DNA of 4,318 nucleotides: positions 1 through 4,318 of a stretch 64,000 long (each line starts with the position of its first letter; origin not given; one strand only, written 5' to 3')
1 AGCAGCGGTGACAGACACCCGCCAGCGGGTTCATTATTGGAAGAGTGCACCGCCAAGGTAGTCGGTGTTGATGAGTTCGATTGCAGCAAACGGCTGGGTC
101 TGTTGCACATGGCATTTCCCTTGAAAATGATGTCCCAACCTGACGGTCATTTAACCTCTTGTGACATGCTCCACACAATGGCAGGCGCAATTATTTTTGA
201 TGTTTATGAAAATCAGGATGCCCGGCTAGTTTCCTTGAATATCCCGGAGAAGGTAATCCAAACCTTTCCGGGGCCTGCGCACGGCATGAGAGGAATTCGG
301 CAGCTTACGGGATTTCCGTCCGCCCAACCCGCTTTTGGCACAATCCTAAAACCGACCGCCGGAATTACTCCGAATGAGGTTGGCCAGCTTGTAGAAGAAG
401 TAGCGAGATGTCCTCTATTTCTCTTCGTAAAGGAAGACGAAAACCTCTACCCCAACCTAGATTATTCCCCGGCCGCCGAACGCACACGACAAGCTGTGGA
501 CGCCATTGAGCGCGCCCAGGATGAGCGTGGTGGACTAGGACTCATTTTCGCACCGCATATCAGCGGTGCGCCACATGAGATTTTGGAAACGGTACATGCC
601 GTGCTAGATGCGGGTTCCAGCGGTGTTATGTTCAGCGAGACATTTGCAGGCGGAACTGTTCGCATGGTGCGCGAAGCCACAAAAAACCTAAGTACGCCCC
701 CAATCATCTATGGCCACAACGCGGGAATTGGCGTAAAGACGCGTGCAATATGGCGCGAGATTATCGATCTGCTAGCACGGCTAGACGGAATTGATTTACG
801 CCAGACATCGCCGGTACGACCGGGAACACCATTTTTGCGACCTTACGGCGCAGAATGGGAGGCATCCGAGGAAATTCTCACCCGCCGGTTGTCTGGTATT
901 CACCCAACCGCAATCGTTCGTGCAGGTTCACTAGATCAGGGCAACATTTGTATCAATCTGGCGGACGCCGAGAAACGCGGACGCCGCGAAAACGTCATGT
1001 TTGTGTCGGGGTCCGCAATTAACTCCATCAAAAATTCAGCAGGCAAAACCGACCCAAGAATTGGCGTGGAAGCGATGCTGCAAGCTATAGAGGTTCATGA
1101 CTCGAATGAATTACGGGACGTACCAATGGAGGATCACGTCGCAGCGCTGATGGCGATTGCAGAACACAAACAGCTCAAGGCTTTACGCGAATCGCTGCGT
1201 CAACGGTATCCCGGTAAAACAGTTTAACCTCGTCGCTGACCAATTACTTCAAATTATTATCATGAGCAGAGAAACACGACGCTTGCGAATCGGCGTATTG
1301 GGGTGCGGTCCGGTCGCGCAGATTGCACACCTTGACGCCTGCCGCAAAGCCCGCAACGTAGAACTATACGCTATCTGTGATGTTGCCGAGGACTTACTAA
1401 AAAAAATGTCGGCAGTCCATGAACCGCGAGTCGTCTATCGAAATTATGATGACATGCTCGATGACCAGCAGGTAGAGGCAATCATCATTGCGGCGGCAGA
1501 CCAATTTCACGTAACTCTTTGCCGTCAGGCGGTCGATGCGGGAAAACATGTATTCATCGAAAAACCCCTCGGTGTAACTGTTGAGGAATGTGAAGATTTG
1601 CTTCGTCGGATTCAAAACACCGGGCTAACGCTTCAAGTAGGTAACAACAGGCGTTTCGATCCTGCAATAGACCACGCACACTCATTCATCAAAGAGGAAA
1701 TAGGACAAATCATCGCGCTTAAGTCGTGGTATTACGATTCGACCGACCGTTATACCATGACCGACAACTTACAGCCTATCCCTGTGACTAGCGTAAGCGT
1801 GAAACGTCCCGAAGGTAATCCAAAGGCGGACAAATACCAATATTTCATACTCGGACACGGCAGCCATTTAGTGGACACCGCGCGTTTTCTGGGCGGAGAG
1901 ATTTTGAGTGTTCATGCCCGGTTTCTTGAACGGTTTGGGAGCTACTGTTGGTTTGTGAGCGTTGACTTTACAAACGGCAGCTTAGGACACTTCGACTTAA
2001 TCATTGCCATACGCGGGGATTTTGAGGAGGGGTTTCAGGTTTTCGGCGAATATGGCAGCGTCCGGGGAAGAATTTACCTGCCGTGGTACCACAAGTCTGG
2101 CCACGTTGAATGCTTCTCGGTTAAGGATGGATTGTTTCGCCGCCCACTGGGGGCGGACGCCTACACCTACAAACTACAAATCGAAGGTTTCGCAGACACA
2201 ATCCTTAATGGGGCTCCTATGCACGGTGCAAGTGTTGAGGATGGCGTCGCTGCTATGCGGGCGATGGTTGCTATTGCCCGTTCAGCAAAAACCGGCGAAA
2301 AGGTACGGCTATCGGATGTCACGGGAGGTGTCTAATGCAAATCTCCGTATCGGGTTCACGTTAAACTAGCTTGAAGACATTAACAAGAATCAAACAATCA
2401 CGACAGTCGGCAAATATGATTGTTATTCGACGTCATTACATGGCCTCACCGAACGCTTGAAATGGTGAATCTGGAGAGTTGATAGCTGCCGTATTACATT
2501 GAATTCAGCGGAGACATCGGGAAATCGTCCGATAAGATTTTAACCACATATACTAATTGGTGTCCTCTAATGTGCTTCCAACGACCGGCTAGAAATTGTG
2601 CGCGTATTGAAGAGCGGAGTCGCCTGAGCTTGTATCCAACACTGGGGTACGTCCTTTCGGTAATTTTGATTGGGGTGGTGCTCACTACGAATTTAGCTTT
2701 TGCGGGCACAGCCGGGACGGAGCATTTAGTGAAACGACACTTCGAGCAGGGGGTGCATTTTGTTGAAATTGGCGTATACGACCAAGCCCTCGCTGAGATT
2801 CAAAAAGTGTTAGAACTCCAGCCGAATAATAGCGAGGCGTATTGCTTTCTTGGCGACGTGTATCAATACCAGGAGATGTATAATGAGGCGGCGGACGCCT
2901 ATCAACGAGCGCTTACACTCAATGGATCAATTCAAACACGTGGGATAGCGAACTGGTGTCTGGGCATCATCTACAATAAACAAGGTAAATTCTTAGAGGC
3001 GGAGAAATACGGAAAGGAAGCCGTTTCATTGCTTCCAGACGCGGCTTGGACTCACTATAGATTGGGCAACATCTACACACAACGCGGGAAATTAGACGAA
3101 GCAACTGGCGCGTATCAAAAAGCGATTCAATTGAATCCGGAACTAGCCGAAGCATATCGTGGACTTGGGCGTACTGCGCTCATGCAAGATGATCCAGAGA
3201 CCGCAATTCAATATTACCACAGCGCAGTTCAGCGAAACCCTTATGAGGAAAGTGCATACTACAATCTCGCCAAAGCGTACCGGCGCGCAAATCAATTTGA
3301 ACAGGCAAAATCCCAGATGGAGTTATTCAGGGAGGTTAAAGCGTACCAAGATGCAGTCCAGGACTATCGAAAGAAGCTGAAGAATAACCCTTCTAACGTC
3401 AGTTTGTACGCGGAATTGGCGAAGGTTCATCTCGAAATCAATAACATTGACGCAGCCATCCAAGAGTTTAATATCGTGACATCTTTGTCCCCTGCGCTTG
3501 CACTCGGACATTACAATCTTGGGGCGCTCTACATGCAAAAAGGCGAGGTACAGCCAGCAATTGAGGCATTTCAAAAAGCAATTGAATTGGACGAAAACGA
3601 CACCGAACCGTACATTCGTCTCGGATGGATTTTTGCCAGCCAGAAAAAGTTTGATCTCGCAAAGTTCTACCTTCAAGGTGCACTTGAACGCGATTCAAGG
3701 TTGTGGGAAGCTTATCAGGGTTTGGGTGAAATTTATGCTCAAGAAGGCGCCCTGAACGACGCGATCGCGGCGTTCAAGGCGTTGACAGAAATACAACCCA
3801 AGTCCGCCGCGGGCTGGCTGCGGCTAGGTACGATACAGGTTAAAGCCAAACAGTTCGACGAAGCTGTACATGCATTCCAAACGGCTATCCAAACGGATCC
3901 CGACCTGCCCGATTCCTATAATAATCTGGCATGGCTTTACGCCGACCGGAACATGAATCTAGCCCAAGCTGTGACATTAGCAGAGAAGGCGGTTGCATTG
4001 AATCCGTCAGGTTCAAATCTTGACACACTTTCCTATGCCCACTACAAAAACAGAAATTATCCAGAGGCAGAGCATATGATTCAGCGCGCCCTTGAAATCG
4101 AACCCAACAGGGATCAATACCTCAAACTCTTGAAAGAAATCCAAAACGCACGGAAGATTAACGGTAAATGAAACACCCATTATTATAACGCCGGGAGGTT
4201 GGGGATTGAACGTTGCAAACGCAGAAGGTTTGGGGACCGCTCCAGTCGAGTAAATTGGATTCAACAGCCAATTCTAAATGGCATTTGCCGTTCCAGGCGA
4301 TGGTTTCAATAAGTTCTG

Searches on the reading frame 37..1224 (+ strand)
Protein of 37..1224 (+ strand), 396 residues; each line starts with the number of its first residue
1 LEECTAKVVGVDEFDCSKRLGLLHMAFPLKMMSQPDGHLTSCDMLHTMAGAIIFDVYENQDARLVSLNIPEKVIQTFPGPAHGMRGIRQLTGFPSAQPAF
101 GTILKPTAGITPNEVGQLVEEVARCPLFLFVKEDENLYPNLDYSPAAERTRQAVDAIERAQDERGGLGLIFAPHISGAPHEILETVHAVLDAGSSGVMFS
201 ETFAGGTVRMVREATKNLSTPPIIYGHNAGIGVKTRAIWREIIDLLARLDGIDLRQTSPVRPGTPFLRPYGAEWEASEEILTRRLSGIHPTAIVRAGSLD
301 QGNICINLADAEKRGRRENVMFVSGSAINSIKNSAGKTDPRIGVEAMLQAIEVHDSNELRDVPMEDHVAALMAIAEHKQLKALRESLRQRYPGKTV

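Call 20: search_protein_families(library=ncbifam, proteins=[window:37-1224:+], max_evalue=1e-12)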
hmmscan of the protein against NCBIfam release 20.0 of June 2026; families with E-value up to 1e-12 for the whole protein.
window:37-1224:+ (396 aa): 5 families
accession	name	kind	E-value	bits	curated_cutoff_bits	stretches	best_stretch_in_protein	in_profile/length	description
NF003252.0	PRK04208.1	subfamily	1.6e-20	73.1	438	1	2-237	71-297/468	ribulose-bisphosphate carboxylase large subunit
TIGR03326.1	rubisco_III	equivalog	7e-20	71.3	497.45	1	5-236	60-279/426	type III ribulose-bisphosphate carboxylase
NF042437.1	OxoIsoapPDcar_OiaX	equivalog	5.6e-19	68.2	700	1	43-236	90-276/412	3-oxo-isoapionate-4-phosphate decarboxylase OiaX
NF010002.0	PRK13475.1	equivalog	1.3e-13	50.4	489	1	17-192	75-250/459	ribulose-bisphosphate carboxylase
NF007095.0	PRK09549.1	equivalog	7.3e-13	47.8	409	1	8-207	51-240/407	2,3-diketo-5-methylthiopentyl-1-phosphate enolase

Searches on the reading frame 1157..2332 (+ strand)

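Call 20: search_protein_families(library=ncbifam, proteins=[window:1157-2332:+], max_evalue=1e-12)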
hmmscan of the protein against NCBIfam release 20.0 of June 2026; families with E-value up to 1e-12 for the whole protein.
window:1157-2332:+ (392 aa): 8 families
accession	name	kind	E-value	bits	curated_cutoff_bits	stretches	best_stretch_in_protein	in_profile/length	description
TIGR04380.1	myo_inos_iolG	equivalog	1.9e-35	122.3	355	1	43-191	2-151/330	inositol 2-dehydrogenase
NF040723.1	UDP-GlcNAcDh_Arch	equivalog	1.1e-21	77.7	450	1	43-189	1-145/302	UDP-N-acetylglucosamine 3-dehydrogenase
NF052679.1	InsChiInosDhIolG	equivalog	2.9e-19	69.3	540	1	43-189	3-152/343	bifunctional inositol 2-dehydrogenase/D-chiro-inositol 1-dehydrogenase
NF052479.1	LevoglcsnDh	equivalog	1.6e-17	63.3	650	1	72-255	40-211/386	levoglucosan dehydrogenase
NF008607.0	PRK11579.1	subfamily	2e-17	63.2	330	1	42-192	4-152/346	oxidoreductase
NF058561.1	BT_2158_fam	equivalog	3.4e-16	58.9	750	1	29-191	22-183/487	glycoside 3-dehydrogenase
NF041392.1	XylDh_Gfo6_Halo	equivalog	2.6e-14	52.8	350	0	42-183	16-161/350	D-xylose 1-dehydrogenase Gfo6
NF007574.0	PRK10206.1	equivalog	7.5e-13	48.2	352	0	95-192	55-153/345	oxidoreductase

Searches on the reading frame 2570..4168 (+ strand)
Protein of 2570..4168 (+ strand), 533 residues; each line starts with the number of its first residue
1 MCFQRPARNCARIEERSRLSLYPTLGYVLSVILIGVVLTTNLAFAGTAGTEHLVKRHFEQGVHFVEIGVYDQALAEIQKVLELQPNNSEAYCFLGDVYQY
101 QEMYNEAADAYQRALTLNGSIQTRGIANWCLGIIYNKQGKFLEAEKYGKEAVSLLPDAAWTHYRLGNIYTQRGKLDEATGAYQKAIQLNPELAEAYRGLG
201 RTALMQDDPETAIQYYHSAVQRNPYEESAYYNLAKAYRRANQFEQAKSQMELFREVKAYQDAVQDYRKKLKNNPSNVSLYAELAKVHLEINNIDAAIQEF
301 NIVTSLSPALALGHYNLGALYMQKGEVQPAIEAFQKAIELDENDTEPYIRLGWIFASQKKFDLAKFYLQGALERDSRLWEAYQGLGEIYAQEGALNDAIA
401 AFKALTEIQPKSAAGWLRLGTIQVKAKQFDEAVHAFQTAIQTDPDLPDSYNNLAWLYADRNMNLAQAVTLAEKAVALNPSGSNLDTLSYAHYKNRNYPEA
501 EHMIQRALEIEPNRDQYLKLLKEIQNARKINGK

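Call 20: search_protein_families(library=ncbifam, proteins=[window:2570-4168:+], max_evalue=1e-12)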
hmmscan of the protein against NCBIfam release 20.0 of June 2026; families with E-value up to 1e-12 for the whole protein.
window:2570-4168:+ (533 aa): 21 families
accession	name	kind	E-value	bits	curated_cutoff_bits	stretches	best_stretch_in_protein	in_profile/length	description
NF040959.1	MamA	equivalog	1.1e-51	175.3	200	0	132-251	44-163/204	magnetosome protein MamA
TIGR02917.1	PEP_TPR_lipo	equivalog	5.5e-51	173.5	312.2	3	257-446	479-668/899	XrtA/PEP-CTERM system TPR-repeat protein PrsT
TIGR02521.1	type_IV_pilW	equivalog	3.8e-42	144.4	154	0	129-251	35-159/234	type IV pilus biogenesis/stability protein PilW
NF033762.1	social_mot_Tgl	equivalog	9.3e-33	113.6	225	2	259-438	47-229/252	social motility TPR repeat lipoprotein Tgl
TIGR02552.1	LcrH_SycD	equivalog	3.5e-29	101.2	104.8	0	163-270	22-129/136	SycD/LcrH family type III secretion system chaperone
NF008391.2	PRK11189.1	equivalog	2.4e-24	86.4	250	0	54-121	65-132/297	lipoprotein NlpI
NF033920.0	C39_PA2778_fam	equivalog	1.3e-23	83.7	150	0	391-479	168-255/255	PA2778 family cysteine peptidase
TIGR00990.1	3a0801s09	subfamily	2.8e-23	82.4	757.25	1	305-516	325-543/615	mitochondrial import receptor subunit TOM70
NF002725.1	PRK02603.1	equivalog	3.8e-20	72.6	143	0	77-155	22-102/173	photosystem I assembly protein Ycf3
NF047371.1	FlcA_CTERM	equivalog_domain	5.7e-20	71.3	300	0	170-373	324-535/646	periplasmic flagellar collar protein FlcA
TIGR02795.1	tol_pal_ybgF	equivalog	2.6e-19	70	90.1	0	381-443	41-106/119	tol-pal system protein YbgF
NF033758.1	gliding_GltE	equivalog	2.8e-19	69.4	225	0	329-512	69-253/411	adventurous gliding motility TPR repeat lipoprotein GltE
NF008757.0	PRK11788.1-5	equivalog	4.3e-19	68.9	363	0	293-527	51-295/388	lipopolysaccharide assembly protein LapB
NF047507.1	TPR_BatC_Lepto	exception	7.6e-19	68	175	0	160-197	97-134/214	TPR repeat-containing protein BatC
TIGR00540.1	TPR_hemY_coli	hypoth_equivalog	1.7e-18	66.5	142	0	71-147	309-381/385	heme biosynthesis-associated TPR protein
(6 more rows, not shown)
